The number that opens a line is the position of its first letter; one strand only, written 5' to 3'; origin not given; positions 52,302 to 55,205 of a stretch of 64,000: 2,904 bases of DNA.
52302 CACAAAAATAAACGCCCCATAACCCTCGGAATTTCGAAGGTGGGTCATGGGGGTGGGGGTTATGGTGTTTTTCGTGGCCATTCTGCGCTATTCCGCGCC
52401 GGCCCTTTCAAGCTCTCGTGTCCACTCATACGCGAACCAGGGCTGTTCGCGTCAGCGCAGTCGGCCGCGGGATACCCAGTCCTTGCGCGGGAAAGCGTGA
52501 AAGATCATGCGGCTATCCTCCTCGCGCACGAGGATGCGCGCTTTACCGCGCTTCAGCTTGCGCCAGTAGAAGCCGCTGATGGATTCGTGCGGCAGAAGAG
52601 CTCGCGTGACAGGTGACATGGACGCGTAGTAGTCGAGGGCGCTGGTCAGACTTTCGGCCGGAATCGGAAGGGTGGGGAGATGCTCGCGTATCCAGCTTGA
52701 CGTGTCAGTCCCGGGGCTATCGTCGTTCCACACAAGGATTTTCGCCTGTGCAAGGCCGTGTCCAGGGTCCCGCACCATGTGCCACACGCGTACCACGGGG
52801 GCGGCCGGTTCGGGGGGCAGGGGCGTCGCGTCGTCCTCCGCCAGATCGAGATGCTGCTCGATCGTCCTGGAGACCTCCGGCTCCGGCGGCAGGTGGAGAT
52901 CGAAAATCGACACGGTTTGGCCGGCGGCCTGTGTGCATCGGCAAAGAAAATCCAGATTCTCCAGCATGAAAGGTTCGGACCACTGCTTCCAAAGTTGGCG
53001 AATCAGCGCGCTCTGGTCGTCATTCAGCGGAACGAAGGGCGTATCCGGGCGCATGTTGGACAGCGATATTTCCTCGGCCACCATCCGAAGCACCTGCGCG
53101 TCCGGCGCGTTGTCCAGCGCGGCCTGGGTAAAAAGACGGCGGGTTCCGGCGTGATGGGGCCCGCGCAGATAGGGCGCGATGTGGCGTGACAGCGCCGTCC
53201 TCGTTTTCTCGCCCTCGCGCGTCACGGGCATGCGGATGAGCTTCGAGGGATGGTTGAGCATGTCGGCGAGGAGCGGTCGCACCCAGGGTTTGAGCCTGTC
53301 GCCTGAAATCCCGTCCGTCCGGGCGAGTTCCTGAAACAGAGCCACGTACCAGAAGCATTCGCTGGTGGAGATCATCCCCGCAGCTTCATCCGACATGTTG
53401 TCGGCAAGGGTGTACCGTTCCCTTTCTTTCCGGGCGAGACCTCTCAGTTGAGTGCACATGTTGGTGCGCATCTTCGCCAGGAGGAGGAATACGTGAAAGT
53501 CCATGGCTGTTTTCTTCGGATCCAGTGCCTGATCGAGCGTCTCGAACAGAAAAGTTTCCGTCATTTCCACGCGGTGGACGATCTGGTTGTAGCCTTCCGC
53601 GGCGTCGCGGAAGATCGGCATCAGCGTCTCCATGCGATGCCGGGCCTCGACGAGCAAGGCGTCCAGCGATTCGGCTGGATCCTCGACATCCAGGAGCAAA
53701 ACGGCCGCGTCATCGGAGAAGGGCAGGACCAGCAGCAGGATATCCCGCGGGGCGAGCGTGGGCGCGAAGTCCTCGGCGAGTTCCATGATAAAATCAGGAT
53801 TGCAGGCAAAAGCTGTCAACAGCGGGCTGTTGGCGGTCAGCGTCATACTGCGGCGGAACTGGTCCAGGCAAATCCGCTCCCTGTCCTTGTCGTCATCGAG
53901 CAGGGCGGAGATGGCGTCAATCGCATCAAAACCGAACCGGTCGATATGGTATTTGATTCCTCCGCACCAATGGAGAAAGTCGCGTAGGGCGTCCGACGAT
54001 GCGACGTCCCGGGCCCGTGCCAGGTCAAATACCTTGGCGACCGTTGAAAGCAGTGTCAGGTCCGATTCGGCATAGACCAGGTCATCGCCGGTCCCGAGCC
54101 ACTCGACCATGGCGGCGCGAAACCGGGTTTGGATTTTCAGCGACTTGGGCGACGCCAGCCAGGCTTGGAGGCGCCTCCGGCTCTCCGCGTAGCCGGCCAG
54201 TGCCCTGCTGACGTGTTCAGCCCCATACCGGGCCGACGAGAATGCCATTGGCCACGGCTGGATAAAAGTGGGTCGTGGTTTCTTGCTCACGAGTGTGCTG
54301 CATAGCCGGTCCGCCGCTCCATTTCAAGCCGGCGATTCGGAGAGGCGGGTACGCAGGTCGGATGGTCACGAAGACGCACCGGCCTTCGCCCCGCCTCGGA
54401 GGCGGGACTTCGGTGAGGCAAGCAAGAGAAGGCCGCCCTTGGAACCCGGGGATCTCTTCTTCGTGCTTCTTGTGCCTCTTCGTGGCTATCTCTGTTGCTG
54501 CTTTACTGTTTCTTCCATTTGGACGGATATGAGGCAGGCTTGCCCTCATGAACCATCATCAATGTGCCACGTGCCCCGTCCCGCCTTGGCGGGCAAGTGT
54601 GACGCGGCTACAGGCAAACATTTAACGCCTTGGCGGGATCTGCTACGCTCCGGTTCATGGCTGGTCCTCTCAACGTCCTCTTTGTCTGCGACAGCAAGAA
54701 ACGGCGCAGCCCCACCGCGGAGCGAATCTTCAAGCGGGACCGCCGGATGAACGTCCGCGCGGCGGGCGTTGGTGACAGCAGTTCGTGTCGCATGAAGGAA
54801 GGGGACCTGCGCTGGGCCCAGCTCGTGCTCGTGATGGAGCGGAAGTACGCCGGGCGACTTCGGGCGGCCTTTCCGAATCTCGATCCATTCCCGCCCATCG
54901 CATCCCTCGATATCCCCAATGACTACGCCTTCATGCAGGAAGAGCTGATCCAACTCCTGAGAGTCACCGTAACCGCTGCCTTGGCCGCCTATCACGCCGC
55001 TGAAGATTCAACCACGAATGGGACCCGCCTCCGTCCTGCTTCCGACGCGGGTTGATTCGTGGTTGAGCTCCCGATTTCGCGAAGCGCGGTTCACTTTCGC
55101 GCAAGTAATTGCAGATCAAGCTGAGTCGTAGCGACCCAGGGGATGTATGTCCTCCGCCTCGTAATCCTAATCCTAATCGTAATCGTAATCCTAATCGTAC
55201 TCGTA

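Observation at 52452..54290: Orphan 612-aa protein with no recognisable domains inside the repeat-bracketed island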

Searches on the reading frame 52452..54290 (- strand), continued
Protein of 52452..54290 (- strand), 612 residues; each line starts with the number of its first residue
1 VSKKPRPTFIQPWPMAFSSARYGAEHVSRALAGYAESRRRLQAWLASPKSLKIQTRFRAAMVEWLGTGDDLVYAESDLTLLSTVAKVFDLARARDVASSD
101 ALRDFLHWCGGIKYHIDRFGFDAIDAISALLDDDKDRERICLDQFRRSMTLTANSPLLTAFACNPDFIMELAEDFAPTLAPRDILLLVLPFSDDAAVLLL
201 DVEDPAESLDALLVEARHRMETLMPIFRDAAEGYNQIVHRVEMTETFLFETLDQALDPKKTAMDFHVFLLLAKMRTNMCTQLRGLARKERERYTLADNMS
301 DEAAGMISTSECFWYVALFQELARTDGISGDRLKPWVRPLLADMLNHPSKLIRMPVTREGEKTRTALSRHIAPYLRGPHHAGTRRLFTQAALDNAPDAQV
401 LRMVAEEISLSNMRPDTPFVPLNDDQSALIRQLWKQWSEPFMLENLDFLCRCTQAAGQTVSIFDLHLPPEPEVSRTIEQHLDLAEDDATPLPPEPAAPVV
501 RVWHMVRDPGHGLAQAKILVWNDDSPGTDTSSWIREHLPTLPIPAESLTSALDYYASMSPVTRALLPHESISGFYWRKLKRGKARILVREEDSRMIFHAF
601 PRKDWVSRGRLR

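Call 83: find_encoding_contigs(protein=P0014, flank=10000, max_places=3)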
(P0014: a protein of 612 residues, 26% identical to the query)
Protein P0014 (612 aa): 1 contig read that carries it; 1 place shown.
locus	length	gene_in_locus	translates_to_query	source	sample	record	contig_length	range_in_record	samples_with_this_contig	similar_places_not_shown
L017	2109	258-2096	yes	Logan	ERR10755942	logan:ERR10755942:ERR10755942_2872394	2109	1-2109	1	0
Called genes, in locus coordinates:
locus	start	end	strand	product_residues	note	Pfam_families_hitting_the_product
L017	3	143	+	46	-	?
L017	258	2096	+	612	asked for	-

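Call 85: search_protein_families(library=pfam, proteins=[L010:838-1932:+, L010:1929-2432:+, L010:2429-3337:+, L010:4137-5174:+, L010:7318-7815:+, L010:8129-9031:+, L010:9638-10798:+, L010:11947-13239:+, L011:2-2074:+, L012:12625-14634:+], max_evalue=0.001)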
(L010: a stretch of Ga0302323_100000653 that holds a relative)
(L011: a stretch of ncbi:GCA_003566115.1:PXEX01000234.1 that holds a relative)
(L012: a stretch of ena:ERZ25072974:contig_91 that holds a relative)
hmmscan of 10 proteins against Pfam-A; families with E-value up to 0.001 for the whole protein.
L010:838-1932:+ (364 aa): 2 families
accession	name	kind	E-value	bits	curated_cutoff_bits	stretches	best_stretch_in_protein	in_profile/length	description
PF00535.33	Glycos_transf_2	-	2.1e-28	99.8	23.3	1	57-219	1-166/168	Glycosyl transferase family 2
PF13641.12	Glyco_tranf_2_3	-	7.1e-06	26.6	27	1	56-183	3-132/230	Glycosyltransferase like family 2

L010:1929-2432:+ (167 aa): 4 families
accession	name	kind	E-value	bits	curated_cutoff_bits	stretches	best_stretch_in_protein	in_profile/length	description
PF13671.12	AAA_33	-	3.6e-21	76.4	27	1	7-126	1-121/143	AAA domain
PF06414.18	Zeta_toxin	-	3.4e-08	33.6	22.3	1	3-125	14-145/199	Zeta toxin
PF13238.12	AAA_18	-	6.7e-07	30.3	29.4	1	9-125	2-113/128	AAA domain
PF13207.12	AAA_17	-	0.00019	22.1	27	1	12-124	2-123/136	AAA domain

L010:2429-3337:+ (302 aa): 2 families
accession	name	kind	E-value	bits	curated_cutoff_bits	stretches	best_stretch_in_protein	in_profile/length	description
PF00551.24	Formyl_trans_N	-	1.3e-25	90.7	26.1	1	22-173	19-172/181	Formyl transferase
PF02911.23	Formyl_trans_C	-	3.2e-18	66.2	21.1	1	207-294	3-89/100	Formyl transferase, C-terminal domain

L010:4137-5174:+ (345 aa): 7 families
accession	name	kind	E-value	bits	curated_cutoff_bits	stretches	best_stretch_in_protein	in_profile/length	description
PF01370.27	Epimerase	-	5.5e-46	157.3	20.9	1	5-253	1-240/240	NAD dependent epimerase/dehydratase family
PF16363.11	GDP_Man_Dehyd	-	9.2e-29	101.4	27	1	6-330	1-330/332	GDP-mannose 4,6 dehydratase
PF13460.12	NAD_binding_10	-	3e-06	27.6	27.2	1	9-177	1-143/184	NAD(P)H-binding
PF01073.25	3Beta_HSD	-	1.2e-05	24.9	22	1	6-160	1-156/280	3-beta hydroxysteroid dehydrogenase/isomerase family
PF04321.23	RmlD_sub_bind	-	1.4e-05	24.8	27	1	4-284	2-240/287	RmlD substrate binding domain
PF03435.24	Sacchrp_dh_NADP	-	5e-05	24.1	25.1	1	5-76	1-75/129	Saccharopine dehydrogenase NADP binding domain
PF07993.18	NAD_binding_4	-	0.00018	21.2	20.1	0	46-198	60-218/258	Male sterility protein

L010:7318-7815:+ (165 aa): 0 families

L010:8129-9031:+ (300 aa): 1 family
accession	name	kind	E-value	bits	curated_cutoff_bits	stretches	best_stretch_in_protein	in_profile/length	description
PF01522.26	Polysacc_deac_1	-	8.5e-05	22.9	23.1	1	90-170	46-122/124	Polysaccharide deacetylase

L010:9638-10798:+ (386 aa): 3 families
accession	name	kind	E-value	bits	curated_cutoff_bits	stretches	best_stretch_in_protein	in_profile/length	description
PF00676.26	E1_dh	-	1.8e-85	287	22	1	61-359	2-299/300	Dehydrogenase E1 component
PF02775.26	TPP_enzyme_C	-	6.3e-05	23.2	21.9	1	152-236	17-97/151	Thiamine pyrophosphate enzyme, C-terminal TPP binding domain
PF13292.11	DXP_synthase_N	-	0.0005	19.9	21.2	0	164-225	114-175/274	1-deoxy-D-xylulose-5-phosphate synthase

L010:11947-13239:+ (430 aa): 3 families
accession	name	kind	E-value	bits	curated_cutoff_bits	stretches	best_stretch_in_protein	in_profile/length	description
PF00198.28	2-oxoacid_dh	-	1.4e-82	277.1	23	1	202-429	2-231/232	2-oxoacid dehydrogenases acyltransferase (catalytic domain)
PF00364.28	Biotin_lipoyl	-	1.2e-16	60.7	22.1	1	5-76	3-73/73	Biotin-requiring enzyme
PF02817.22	E3_binding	-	2.4e-13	50.5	23.7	1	136-170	1-35/36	e3 binding domain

L011:2-2074:+ (690 aa): 1 family
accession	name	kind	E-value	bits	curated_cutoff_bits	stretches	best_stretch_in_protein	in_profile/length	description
PF12770.12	CHAT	-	8.4e-52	176.8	24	1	396-688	3-289/289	CHAT domain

L012:12625-14634:+ (669 aa): 0 families

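Call 86: find_encoding_contigs(protein=P0001, flank=10000, max_places=2)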
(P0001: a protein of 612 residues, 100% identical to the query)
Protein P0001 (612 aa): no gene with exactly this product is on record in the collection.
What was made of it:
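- Tried and rejected: The source-record look-up for X failed because it is not indexed (call 86).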

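Call 92: search_dna_similar(query=window:52452-54290:-, collection=plasmids, mode=protein, max_evalue=0.01, max_rows=10)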
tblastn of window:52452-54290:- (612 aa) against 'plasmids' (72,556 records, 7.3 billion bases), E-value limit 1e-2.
No match.

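Call 93: search_dna_similar(query=window:52452-54290:-, collection=phages, mode=protein, max_evalue=0.01, max_rows=10)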
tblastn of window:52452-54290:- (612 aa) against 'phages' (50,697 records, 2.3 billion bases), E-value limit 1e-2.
No match.
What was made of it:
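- No plasmid or phage copies (calls 92, 93).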

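Call 97: list_cluster_members(proteins=[P0001, P0002, P0003, P0004, P0005, P0019, P0029, P0025, P0009, P0046])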
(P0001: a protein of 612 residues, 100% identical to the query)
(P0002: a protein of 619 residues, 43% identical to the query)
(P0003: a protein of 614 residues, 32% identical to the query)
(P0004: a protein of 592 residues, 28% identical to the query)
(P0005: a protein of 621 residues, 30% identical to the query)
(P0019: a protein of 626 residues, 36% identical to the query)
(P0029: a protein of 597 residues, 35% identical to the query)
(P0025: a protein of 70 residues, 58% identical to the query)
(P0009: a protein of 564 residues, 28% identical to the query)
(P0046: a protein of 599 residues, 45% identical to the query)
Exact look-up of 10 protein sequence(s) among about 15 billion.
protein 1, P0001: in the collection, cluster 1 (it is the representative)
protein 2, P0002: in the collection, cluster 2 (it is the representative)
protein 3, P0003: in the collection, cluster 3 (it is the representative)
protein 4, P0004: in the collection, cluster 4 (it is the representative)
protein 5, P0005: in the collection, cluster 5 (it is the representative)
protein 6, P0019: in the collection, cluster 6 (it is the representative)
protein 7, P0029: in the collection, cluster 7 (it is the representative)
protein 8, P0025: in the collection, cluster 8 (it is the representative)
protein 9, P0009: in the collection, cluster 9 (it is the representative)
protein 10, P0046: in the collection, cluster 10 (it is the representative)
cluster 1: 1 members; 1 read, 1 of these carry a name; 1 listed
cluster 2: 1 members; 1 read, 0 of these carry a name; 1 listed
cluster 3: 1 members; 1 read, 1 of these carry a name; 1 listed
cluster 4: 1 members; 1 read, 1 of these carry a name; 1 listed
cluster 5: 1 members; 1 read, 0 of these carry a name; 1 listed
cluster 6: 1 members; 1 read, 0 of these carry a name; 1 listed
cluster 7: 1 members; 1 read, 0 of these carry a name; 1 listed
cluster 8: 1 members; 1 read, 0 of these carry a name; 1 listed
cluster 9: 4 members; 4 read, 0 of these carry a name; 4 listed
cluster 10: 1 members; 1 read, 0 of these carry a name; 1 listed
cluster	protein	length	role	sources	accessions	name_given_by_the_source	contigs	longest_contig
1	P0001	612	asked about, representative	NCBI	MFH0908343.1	MAG: hypothetical protein V1929_06250 [bacterium]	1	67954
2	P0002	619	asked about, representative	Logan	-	-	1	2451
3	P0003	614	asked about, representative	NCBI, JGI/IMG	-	hypothetical protein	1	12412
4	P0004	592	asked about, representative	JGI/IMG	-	hypothetical protein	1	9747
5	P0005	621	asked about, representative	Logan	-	-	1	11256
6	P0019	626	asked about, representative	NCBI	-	-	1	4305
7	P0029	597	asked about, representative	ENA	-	-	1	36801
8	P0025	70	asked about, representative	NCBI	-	-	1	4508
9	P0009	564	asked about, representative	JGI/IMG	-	-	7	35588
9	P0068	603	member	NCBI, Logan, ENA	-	-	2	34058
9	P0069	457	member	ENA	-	-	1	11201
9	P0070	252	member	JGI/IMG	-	-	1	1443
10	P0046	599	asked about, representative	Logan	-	-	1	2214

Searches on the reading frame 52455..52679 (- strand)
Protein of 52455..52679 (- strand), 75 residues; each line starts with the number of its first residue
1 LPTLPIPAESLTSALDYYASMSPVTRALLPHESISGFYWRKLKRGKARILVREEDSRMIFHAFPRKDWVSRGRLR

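Call 46: search_solved_structures(query=A2, max_evalue=10, show_alignments=4)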
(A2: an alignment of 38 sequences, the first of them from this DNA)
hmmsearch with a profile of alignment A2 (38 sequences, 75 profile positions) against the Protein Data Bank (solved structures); distinct sequences matched with E-value up to 10: 0.

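Call 47: search_protein_families(library=pfam, alignment_id=A2, max_evalue=10)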
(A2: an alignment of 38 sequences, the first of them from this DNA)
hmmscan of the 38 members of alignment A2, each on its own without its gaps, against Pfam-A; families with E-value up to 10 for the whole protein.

A. member 1, seq(75 aa): 0 families

B. families by the number of members that match (of 38 scanned): 14 families
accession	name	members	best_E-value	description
PF23265.1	Ig-like_KY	1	0.011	KY-like, immunoglobulin-like domain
PF01242.24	PTPS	1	0.013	6-pyruvoyl tetrahydropterin synthase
PF22501.1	DUF6991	1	0.024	Domain of unknown function (DUF6991)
PF20307.4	divDNAB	1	0.026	Divergent DnaB-like ATPase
PF05016.21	ParE_toxin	1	0.039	ParE toxin of type II toxin-antitoxin system, parDE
PF17389.8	Bac_rhamnosid6H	1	0.053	Bacterial alpha-L-rhamnosidase 6 hairpin glycosidase domain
PF16120.10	DUF4836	1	0.086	Domain of unknown function (DUF4836)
PF07938.18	Fungal_lectin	1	0.13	Fungal fucose-specific lectin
PF20098.4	DUF6488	1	0.14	Family of unknown function (DUF6488)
PF17010.10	DUF5092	1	0.15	Domain of unknown function (DUF5092)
PF15970.11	HicB-like_2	1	0.16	HicB_like antitoxin of bacterial toxin-antitoxin system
PF24162.1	RUS6_N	1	0.17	Protein root UVB sensitive 6, N-terminal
PF11673.13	DUF3269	1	0.17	Protein of unknown function (DUF3269)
PF14010.12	PEPcase_2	1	0.19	Phosphoenolpyruvate carboxylase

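Call 48: find_homologous_proteins(query=A2, max_evalue=0.001)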
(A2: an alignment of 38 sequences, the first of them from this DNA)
Query A2 (38 sequences) (75 aa, profile of the alignment): 3 proteins with E <= 0.001 among 695 candidates.
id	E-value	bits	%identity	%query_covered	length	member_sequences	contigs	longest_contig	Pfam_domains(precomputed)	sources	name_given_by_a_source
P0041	9.2e-22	95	43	89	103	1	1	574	-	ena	-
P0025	2.7e-21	93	59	88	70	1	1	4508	-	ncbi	-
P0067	2.4e-7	48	48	64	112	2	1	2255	-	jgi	-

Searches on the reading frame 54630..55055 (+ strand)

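Call 3: search_protein_families(library=pfam, proteins=[window:54630-55055:+], max_evalue=0.1)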
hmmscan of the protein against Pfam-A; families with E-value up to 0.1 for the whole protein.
window:54630-55055:+ (141 aa): 1 family
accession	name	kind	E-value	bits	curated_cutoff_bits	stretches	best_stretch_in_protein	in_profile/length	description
PF01451.26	LMWPc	-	0.003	18.2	23.2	1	16-48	1-40/144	Low molecular weight phosphotyrosine protein phosphatase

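Call 4: search_protein_families(library=ncbifam, proteins=[window:54630-55055:+], max_evalue=0.1)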
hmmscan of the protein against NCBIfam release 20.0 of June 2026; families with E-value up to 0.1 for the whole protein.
window:54630-55055:+ (141 aa): 1 family
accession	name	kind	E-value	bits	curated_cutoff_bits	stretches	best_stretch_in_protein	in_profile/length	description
NF007520.0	PRK10126.1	equivalog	0.011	16.2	243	1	15-48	4-38/147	low molecular weight protein-tyrosine-phosphatase Wzb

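Call 5: search_protein_families(library=padloc, proteins=[window:54630-55055:+], max_evalue=0.1)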
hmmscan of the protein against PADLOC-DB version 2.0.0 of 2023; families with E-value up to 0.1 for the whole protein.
window:54630-55055:+ (141 aa): 0 families
